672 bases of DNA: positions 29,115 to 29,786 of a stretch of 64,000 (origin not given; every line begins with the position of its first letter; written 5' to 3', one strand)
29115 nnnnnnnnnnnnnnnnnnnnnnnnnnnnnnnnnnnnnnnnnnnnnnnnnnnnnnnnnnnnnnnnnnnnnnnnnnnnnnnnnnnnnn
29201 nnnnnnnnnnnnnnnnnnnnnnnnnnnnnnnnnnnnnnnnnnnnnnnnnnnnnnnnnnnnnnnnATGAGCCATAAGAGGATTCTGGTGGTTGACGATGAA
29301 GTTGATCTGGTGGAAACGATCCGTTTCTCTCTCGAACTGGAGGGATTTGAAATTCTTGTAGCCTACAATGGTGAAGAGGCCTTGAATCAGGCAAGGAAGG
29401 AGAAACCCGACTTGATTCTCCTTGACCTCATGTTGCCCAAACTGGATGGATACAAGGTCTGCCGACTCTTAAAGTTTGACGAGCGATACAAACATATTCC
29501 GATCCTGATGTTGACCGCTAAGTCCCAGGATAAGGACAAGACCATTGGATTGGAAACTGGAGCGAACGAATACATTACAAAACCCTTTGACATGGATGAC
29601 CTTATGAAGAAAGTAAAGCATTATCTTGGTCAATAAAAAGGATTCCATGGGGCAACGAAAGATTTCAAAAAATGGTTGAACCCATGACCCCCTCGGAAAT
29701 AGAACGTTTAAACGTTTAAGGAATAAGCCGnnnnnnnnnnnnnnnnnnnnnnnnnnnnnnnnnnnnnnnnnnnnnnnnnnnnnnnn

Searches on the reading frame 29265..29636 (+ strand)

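Call 67: search_protein_families(library=pfam, proteins=[window:29265-29636:+], max_evalue=0.01)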
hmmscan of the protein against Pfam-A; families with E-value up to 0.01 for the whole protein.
window:29265-29636:+ (123 aa): 2 families
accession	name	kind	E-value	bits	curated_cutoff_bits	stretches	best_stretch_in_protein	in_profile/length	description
PF00072.30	Response_reg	-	2.8e-31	108.4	30.2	1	6-118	1-111/111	Response regulator receiver domain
PF23198.2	PDE8A_N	-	4.4e-07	30.3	29.6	1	4-104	11-115/147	PDE8A-like, N-terminal domain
